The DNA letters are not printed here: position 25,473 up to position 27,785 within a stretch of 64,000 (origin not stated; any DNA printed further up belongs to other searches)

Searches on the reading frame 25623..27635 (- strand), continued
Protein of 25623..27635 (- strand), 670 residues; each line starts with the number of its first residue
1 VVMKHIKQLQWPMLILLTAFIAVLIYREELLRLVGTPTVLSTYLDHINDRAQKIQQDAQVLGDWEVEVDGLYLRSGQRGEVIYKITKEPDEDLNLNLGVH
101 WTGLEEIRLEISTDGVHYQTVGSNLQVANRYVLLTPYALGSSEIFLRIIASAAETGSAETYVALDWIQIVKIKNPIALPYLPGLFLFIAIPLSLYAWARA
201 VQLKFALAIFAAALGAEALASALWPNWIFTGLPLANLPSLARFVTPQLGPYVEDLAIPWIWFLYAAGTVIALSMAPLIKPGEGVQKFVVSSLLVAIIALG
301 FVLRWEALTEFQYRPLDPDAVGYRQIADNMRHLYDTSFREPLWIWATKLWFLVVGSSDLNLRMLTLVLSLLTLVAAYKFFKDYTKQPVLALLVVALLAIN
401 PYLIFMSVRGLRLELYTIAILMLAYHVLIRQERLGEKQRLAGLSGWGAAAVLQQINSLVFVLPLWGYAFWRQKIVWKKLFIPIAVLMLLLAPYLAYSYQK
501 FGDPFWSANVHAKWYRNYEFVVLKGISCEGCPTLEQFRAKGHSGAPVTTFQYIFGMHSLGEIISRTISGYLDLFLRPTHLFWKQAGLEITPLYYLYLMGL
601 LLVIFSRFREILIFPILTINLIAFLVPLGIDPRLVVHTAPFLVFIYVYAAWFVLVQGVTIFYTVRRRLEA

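Call 34: fold_search(model_id=the predicted structure, library=pdb)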
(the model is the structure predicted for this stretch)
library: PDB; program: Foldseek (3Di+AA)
matches with E <= 10: 861; with E <= 0.001: 4
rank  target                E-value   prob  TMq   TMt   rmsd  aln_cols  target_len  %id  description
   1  8e2f                  5.0e-04  0.97  0.12  0.11  20.3       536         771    8  Cryo-EM structure of N-terminal arm of BIRC6 (from local refinement 2) (released 2023-02-15)
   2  7oci_F                5.7e-04  1.00  0.32  0.33  10.7       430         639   16  Cryo-EM structure of yeast Ost6p containing oligosaccharyltransferase complex (released 2022-02-16)
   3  8a28_A                6.2e-04  1.00  0.15  0.24   8.2       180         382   13  Structure of the astacin zymogen of LAST-MAM from Limulus polyphemus (released 2022-10-19)
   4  8e2d_A                8.0e-04  0.85  0.12  0.05  25.3       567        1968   12  Cryo-EM structure of BIRC6 (consensus) (released 2023-02-15)
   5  8atu_A                1.5e-03  0.77  0.12  0.04  23.8       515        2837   10  Cryo-EM structure of human BIRC6 (released 2023-02-15)
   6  8b6l_I                1.7e-03  1.00  0.33  0.33  14.0       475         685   16  Subtomogram average of the human Sec61-TRAP-OSTA-translocon (released 2022-12-07)
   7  8age_A                1.7e-03  1.00  0.32  0.33  11.0       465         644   16  Structure of yeast oligosaccharylransferase complex with acceptor peptide bound (released 2022-12-07)
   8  8auw_B                2.1e-03  0.84  0.14  0.05  25.8       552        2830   11  Cryo-EM structure of human BIRC6 in complex with SMAC. (released 2023-02-15)
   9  8auk_A                2.9e-03  0.85  0.14  0.05  24.7       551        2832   12  Cryo-EM structure of human BIRC6 in complex with HTRA2. (released 2023-02-15)
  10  8pn9_A                3.7e-03  1.00  0.31  0.31  15.3       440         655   14  Structure of human oligosaccharyltransferase OST-A complex bound to NGI-1 (released 2024-05-08)
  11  8auw_A                5.6e-03  0.47  0.12  0.04  31.5       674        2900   12  Cryo-EM structure of human BIRC6 in complex with SMAC. (released 2023-02-15)
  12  2xom_A                6.4e-03  1.00  0.11  0.44   9.9       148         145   10  Atomic resolution structure of TmCBM61 in complex with beta-1,4- galactotriose (released 2010-09-08)
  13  5f15                  8.3e-03  1.00  0.25  0.30  15.4       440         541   11  Crystal Structure of ArnT from Cupriavidus metallidurans bound to Undecaprenyl phosphate (released 2016-02-17)
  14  2xon_L                9.4e-03  1.00  0.13  0.47   8.2       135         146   11  Structure of TmCBM61 in complex with beta-1,4-galactotriose at 1.4 A resolution (released 2010-09-08)
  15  3p6b_A                1.1e-02  0.99  0.12  0.32  11.9       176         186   12  The crystal structure of CelK CBM4 from Clostridium thermocellum (released 2011-08-24)
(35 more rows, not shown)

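Call 54: list_cluster_members(proteins=[P0001, P0012, P0017])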
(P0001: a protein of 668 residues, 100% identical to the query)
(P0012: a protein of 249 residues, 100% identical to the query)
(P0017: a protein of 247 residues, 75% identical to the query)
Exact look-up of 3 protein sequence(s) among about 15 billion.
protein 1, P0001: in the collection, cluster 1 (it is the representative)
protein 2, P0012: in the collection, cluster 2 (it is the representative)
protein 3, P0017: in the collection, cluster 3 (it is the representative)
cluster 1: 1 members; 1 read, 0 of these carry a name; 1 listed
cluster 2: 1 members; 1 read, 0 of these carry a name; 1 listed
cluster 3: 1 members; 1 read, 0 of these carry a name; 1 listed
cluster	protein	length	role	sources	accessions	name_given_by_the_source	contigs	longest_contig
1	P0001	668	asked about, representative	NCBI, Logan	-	-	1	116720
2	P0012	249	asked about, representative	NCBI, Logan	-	-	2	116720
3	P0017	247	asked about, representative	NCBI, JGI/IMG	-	-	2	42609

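Call 60: search_protein_representatives(alignment_id=A1)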
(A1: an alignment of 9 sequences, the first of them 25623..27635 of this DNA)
Query: 9 sequences, 659 profile positions. Proteins with E-value up to 0.001 (for the whole library): 1145; up to 1e-10: 715; up to 1e-30: 297. The best 150 are listed.
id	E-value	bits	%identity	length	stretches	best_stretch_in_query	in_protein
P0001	0.0e+00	1043.4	-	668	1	4-642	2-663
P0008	3.3e-244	829.1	-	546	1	128-658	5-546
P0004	1.4e-238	810.5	-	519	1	1-514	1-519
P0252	5.4e-226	768.9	-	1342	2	12-630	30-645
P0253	1.3e-221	754.4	-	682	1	13-647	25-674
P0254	2.2e-181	621.5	-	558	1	130-656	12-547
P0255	5.4e-179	613.6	-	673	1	4-646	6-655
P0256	2.2e-169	581.9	-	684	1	46-632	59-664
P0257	5.7e-169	580.5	-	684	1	10-637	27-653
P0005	4.5e-165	567.6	-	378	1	273-639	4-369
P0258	4.5e-163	561.0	-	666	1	45-642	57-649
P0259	1.1e-160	553.2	-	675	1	17-636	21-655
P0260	1.0e-155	536.7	-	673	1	11-637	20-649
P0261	1.8e-155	535.9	-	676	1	47-637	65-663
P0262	1.4e-154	533.0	-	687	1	49-651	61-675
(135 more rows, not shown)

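Call 65: search_protein_families(library=pfam, proteins=[L010:192-1127:+, L010:5943-6905:+, L010:6935-8497:+, L002:12027-13001:+, L002:14342-15319:+, L002:13018-14325:+], max_evalue=0.001)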
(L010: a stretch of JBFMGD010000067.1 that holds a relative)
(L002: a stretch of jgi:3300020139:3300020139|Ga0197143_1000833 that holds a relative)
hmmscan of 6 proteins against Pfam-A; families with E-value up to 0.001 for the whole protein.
L010:192-1127:+ (311 aa): 10 families
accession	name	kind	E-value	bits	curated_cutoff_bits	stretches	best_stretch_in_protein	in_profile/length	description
PF01370.27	Epimerase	-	3.6e-66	223.5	20.9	1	5-240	2-240/240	NAD dependent epimerase/dehydratase family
PF16363.11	GDP_Man_Dehyd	-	6.3e-62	210.4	27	1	5-303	1-332/332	GDP-mannose 4,6 dehydratase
PF01073.25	3Beta_HSD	-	3.6e-33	115.2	22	1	5-226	1-228/280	3-beta hydroxysteroid dehydrogenase/isomerase family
PF02719.21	Polysacc_synt_2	-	1.8e-16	60.6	20.2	1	5-259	2-248/293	Polysaccharide biosynthesis protein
PF13460.12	NAD_binding_10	-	1.3e-14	54.9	27.2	1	8-149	1-126/184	NAD(P)H-binding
PF07993.18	NAD_binding_4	-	2.4e-11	43.7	20.1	1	6-175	1-209/258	Male sterility protein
PF04321.23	RmlD_sub_bind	-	5.7e-11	42.5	27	1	5-152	4-134/287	RmlD substrate binding domain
PF05368.20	NmrA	-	6.8e-08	32.9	27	1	5-119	6-107/298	NmrA-like family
PF08659.16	KR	-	3e-07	31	22.6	1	3-122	2-139/180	KR domain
PF00106.31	adh_short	-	4.5e-06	26.7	26.6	1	5-109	4-122/195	short chain dehydrogenase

L010:5943-6905:+ (320 aa): 1 family
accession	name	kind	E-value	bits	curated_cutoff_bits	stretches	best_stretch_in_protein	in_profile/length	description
PF03706.18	LPG_synthase_TM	-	1.7e-44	153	33.4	1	9-301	1-302/302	Lysylphosphatidylglycerol synthase TM region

L010:6935-8497:+ (520 aa): 0 families

L002:12027-13001:+ (324 aa): 8 families
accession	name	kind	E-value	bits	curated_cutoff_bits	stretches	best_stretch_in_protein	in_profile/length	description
PF16363.11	GDP_Man_Dehyd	-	5.3e-63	213.9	27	1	5-308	1-331/332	GDP-mannose 4,6 dehydratase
PF01370.27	Epimerase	-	2.2e-62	211.1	20.9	1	5-246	2-240/240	NAD dependent epimerase/dehydratase family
PF01073.25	3Beta_HSD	-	9.4e-22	77.8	22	1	5-235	1-229/280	3-beta hydroxysteroid dehydrogenase/isomerase family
PF04321.23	RmlD_sub_bind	-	2.2e-14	53.6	27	1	5-252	4-219/287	RmlD substrate binding domain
PF02719.21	Polysacc_synt_2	-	2.4e-13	50.4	20.2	1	5-268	2-251/293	Polysaccharide biosynthesis protein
PF07993.18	NAD_binding_4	-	1.7e-12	47.5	20.1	1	6-187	1-209/258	Male sterility protein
PF08659.16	KR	-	1.2e-06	29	22.6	1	2-137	1-144/180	KR domain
PF13460.12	NAD_binding_10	-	5.5e-06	26.8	27.2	1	8-182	1-143/184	NAD(P)H-binding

L002:14342-15319:+ (325 aa): 7 families
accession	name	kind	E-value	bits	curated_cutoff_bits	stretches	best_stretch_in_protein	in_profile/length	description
PF16363.11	GDP_Man_Dehyd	-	5.1e-59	200.8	27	1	5-313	1-331/332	GDP-mannose 4,6 dehydratase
PF01370.27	Epimerase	-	2.9e-54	184.5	20.9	1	4-245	1-240/240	NAD dependent epimerase/dehydratase family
PF01073.25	3Beta_HSD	-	1.8e-16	60.5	22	1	5-231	1-228/280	3-beta hydroxysteroid dehydrogenase/isomerase family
PF07993.18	NAD_binding_4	-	1.1e-15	57.9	20.1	1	62-189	80-216/258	Male sterility protein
PF02719.21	Polysacc_synt_2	-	3.1e-12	46.7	20.2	1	5-120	2-128/293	Polysaccharide biosynthesis protein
PF04321.23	RmlD_sub_bind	-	4.6e-09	36.2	27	1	3-267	2-235/287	RmlD substrate binding domain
PF02737.24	3HCDH_N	-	9.8e-05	22.8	22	1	9-121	6-115/180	3-hydroxyacyl-CoA dehydrogenase, NAD binding domain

L002:13018-14325:+ (435 aa): 4 families
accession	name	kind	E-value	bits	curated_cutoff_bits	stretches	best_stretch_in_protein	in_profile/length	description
PF03721.20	UDPG_MGDP_dh_N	-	7.2e-32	110.9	27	1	8-186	2-183/187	UDP-glucose/GDP-mannose dehydrogenase family, NAD binding domain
PF00984.24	UDPG_MGDP_dh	-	1e-25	90.1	25.4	1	205-294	1-93/94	UDP-glucose/GDP-mannose dehydrogenase family, central domain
PF03720.21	UDPG_MGDP_dh_C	-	3.1e-22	79.3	30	1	321-422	1-102/103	UDP-glucose/GDP-mannose dehydrogenase family, UDP binding domain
PF01210.29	NAD_Gly3P_dh_N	-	0.00071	20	23.1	0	9-92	2-85/158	NAD-dependent glycerol-3-phosphate dehydrogenase N-terminus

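Call 66: search_protein_families(library=ncbifam, proteins=[L010:192-1127:+, L002:12027-13001:+, L002:14342-15319:+, L002:13018-14325:+, L010:4223-5236:+], max_evalue=1e-10)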
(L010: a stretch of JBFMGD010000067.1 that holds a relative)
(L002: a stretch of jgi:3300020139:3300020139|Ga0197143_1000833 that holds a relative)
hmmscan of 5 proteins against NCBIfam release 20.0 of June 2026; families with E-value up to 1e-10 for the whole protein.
L010:192-1127:+ (311 aa): 24 families
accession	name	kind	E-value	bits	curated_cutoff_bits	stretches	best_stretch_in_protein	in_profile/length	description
NF011728.1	PRK15181.1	equivalog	1.3e-83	280.9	760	1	4-308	18-338/348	Vi polysaccharide biosynthesis UDP-N-acetylglucosaminuronic acid C-4 epimerase TviC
TIGR04180.1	EDH_00030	hypoth_equivalog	1.6e-56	191.5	475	1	5-294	2-296/297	NAD-dependent 4,6-dehydratase LegB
TIGR01181.1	dTDP_gluc_dehyt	equivalog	8.4e-54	182.8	365.1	1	4-310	2-314/321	dTDP-glucose 4,6-dehydratase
TIGR01179.1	galE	equivalog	1.8e-51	175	262.3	1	5-310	3-328/332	UDP-glucose 4-epimerase GalE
TIGR02197.1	heptose_epim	equivalog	9.5e-44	149.8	274.6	1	5-309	2-315/316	ADP-glyceromanno-heptose 6-epimerase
NF007956.0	PRK10675.1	subfamily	4e-32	111.7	394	1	4-310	3-332/338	UDP-glucose 4-epimerase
NF042422.1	oxyalk_red_OleD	equivalog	1.4e-28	100.3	580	1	4-258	3-250/329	2-alkyl-3-oxoalkanoate reductase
NF007490.0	PRK10084.1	subfamily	2.5e-28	99.1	649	1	4-310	3-337/361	dTDP-glucose 4,6-dehydratase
NF007582.0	PRK10217.1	equivalog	7e-28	97.7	698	1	3-310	3-334/355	dTDP-glucose 4,6-dehydratase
TIGR03466.1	HpnA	hypoth_equivalog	1.2e-27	96.7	367.65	1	4-154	3-152/327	hopanoid-associated sugar epimerase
NF008360.0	PRK11150.1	equivalog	2.8e-26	92.5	452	1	5-309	3-308/310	ADP-glyceromanno-heptose 6-epimerase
NF042423.1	oxyalk_red_Shew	equivalog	6.4e-24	84.6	580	1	4-254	11-253/331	2-alkyl-3-oxoalkanoate reductase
NF052578.1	StrlDmthSdmBMthl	equivalog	5.6e-22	78.9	600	1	3-257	2-244/328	sterol demethylase protein SdmB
NF047922.1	GDPFucSynFcl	equivalog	2.3e-21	76.6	500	1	95-310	81-304/308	GDP-L-fucose synthase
NF008872.0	PRK11908.1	equivalog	1.9e-19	69.9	294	1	4-257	4-270/349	bifunctional UDP-4-keto-pentose/UDP-xylose synthase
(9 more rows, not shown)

L002:12027-13001:+ (324 aa): 21 families
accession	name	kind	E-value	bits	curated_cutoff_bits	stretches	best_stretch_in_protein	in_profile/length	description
TIGR01179.1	galE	equivalog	3.3e-61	207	262.3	1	5-317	3-329/332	UDP-glucose 4-epimerase GalE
TIGR01181.1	dTDP_gluc_dehyt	equivalog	1e-57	195.7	365.1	1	4-323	2-321/321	dTDP-glucose 4,6-dehydratase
TIGR04180.1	EDH_00030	hypoth_equivalog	1.2e-46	159.1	475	1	5-300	2-296/297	NAD-dependent 4,6-dehydratase LegB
NF007956.0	PRK10675.1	subfamily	1.1e-41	143.2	394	2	5-190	4-185/338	UDP-glucose 4-epimerase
NF007490.0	PRK10084.1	subfamily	3.8e-37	128.1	649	1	5-324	4-345/361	dTDP-glucose 4,6-dehydratase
NF007582.0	PRK10217.1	equivalog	1.5e-36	126.3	698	1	4-323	4-341/355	dTDP-glucose 4,6-dehydratase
NF011728.1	PRK15181.1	equivalog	5.2e-36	124.4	760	1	4-317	18-341/348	Vi polysaccharide biosynthesis UDP-N-acetylglucosaminuronic acid C-4 epimerase TviC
TIGR02197.1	heptose_epim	equivalog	9.3e-36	123.6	274.6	1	5-315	2-315/316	ADP-glyceromanno-heptose 6-epimerase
TIGR02622.1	CDP_4_6_dhtase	equivalog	1.6e-27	96.6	278.45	1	5-316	8-333/352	CDP-glucose 4,6-dehydratase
NF047922.1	GDPFucSynFcl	equivalog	4.5e-26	92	500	1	77-317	51-305/308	GDP-L-fucose synthase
NF043036.1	ErythonDh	equivalog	6.5e-21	74.9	325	1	5-207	4-201/321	D-erythronate dehydrogenase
NF008872.0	PRK11908.1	equivalog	8.2e-20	71.1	294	1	5-321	5-343/349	bifunctional UDP-4-keto-pentose/UDP-xylose synthase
TIGR01472.1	gmd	equivalog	8.7e-20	71.2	415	1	5-169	4-169/342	GDP-mannose 4,6-dehydratase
NF008360.0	PRK11150.1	equivalog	1.1e-17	64.3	452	1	5-290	3-283/310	ADP-glyceromanno-heptose 6-epimerase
TIGR03466.1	HpnA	hypoth_equivalog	1.3e-17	63.7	367.65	1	4-304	3-284/327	hopanoid-associated sugar epimerase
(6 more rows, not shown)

L002:14342-15319:+ (325 aa): 19 families
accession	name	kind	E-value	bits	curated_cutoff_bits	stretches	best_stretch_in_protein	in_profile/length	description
TIGR04180.1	EDH_00030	hypoth_equivalog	2.4e-45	154.9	475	1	5-305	2-296/297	NAD-dependent 4,6-dehydratase LegB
NF008872.0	PRK11908.1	equivalog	4e-42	144.5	294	1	2-322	2-339/349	bifunctional UDP-4-keto-pentose/UDP-xylose synthase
TIGR01181.1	dTDP_gluc_dehyt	equivalog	4.7e-41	140.9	365.1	1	4-316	2-309/321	dTDP-glucose 4,6-dehydratase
NF005998.1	PRK08125.1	equivalog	9e-36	123.4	777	1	2-317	316-648/649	bifunctional UDP-4-amino-4-deoxy-L-arabinose formyltransferase/UDP-glucuronic acid oxidase ArnA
TIGR01179.1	galE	equivalog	3.7e-33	114.7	262.3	1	4-319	2-326/332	UDP-glucose 4-epimerase GalE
TIGR02197.1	heptose_epim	equivalog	6e-29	101.2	274.6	1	5-277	2-274/316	ADP-glyceromanno-heptose 6-epimerase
NF007582.0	PRK10217.1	equivalog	4.5e-24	85.2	698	1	1-254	1-261/355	dTDP-glucose 4,6-dehydratase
NF007490.0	PRK10084.1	subfamily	1.2e-23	83.7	649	1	4-256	3-270/361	dTDP-glucose 4,6-dehydratase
NF011728.1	PRK15181.1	equivalog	3.8e-21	75.5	760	1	3-316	17-335/348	Vi polysaccharide biosynthesis UDP-N-acetylglucosaminuronic acid C-4 epimerase TviC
NF041015.1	UDPsulfquin_syn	equivalog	2.9e-17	62.7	575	1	188-268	234-315/384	UDP-sulfoquinovose synthase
NF047922.1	GDPFucSynFcl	equivalog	1.3e-15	57.6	500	1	69-312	52-295/308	GDP-L-fucose synthase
TIGR01746.1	Thioester-redct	subfamily_domain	1.5e-15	57.3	213.35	1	65-262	83-280/371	thioester reductase domain-containing protein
TIGR03466.1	HpnA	hypoth_equivalog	9.6e-15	54.3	367.65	1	3-186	2-176/327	hopanoid-associated sugar epimerase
TIGR02622.1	CDP_4_6_dhtase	equivalog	1.9e-14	53.6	278.45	1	3-320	6-332/352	CDP-glucose 4,6-dehydratase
NF007956.0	PRK10675.1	subfamily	1.9e-14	53.5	394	1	3-191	2-191/338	UDP-glucose 4-epimerase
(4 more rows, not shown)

L002:13018-14325:+ (435 aa): 6 families
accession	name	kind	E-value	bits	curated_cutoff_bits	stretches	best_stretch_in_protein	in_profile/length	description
NF011729.0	PRK15182.1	equivalog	1.9e-137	458.5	592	1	8-421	8-416/425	Vi polysaccharide biosynthesis UDP-N-acetylglucosamine C-6 dehydrogenase TviB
TIGR03026.1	NDP-sugDHase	subfamily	3.8e-116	388.2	189.8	1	8-401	2-397/413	nucleotide sugar dehydrogenase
NF040825.1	UDPMaNacDH_Arch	equivalog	1.8e-62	211.6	750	1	9-424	3-404/418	UDP-N-acetyl-D-mannosamine dehydrogenase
NF008286.0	PRK11064.1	equivalog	9.5e-50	169.4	459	1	8-402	5-406/420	UDP-N-acetyl-D-mannosamine dehydrogenase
NF041297.1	UDPGDh_AglM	equivalog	5.9e-48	163.8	670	1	9-363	3-362/429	UDP-glucose 6-dehydrogenase AglM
NF047673.2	TeichurnBiosyTuaD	equivalog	5.1e-37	128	700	1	9-434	4-428/439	UDP-glucose 6-dehydrogenase TuaD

L010:4223-5236:+ (337 aa): 12 families
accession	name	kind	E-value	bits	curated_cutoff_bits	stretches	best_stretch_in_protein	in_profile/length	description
TIGR01181.1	dTDP_gluc_dehyt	equivalog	3.4e-42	144.7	365.1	1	17-324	1-313/321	dTDP-glucose 4,6-dehydratase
TIGR04180.1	EDH_00030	hypoth_equivalog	8.9e-38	130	475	1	18-309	1-296/297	NAD-dependent 4,6-dehydratase LegB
NF007582.0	PRK10217.1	equivalog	1.4e-27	96.7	698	1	16-322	2-331/355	dTDP-glucose 4,6-dehydratase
TIGR01179.1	galE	equivalog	4e-25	88.4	262.3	1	17-310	1-312/332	UDP-glucose 4-epimerase GalE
NF008872.0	PRK11908.1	equivalog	4.6e-24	85.1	294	1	16-325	2-338/349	bifunctional UDP-4-keto-pentose/UDP-xylose synthase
NF007490.0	PRK10084.1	subfamily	7.4e-24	84.4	649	1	17-322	2-334/361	dTDP-glucose 4,6-dehydratase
TIGR02197.1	heptose_epim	equivalog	1.1e-22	80.6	274.6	1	18-317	1-308/316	ADP-glyceromanno-heptose 6-epimerase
NF005998.1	PRK08125.1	equivalog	1.4e-21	76.6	777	1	15-322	315-649/649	bifunctional UDP-4-amino-4-deoxy-L-arabinose formyltransferase/UDP-glucuronic acid oxidase ArnA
NF011728.1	PRK15181.1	equivalog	3.4e-21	75.6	760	1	14-322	14-337/348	Vi polysaccharide biosynthesis UDP-N-acetylglucosaminuronic acid C-4 epimerase TviC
NF047922.1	GDPFucSynFcl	equivalog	5.6e-15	55.6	500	1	170-322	144-301/308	GDP-L-fucose synthase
TIGR02622.1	CDP_4_6_dhtase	equivalog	3e-12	46.4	278.45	1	13-327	2-335/352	CDP-glucose 4,6-dehydratase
NF041015.1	UDPsulfquin_syn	equivalog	2.2e-11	43.4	575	0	200-286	236-326/384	UDP-sulfoquinovose synthase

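Call 73: find_encoding_contigs(protein=P0255, flank=8000, max_places=2)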
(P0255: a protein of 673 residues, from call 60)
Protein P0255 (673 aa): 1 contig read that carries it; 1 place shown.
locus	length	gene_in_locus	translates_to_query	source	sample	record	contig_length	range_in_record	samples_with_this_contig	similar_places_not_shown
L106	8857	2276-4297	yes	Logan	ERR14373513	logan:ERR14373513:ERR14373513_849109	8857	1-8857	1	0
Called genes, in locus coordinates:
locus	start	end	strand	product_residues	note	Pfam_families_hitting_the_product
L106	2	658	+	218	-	?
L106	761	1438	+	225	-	PF00398:RrnaAD (weak), PF13489:Methyltransf_23, PF13847:Methyltransf_31 (weak), PF08241:Methyltransf_11, PF08242:Methyltransf_12, PF13649:Methyltransf_25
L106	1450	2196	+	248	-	PF00535:Glycos_transf_2, PF10111:Glyco_tranf_2_2 (weak), PF13641:Glyco_tranf_2_3 (faint)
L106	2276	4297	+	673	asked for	PF13231:PMT_2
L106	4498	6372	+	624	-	-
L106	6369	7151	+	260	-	PF01061:ABC2_membrane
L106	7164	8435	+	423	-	PF00005:ABC_tran, PF14524:Wzt_C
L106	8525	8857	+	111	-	?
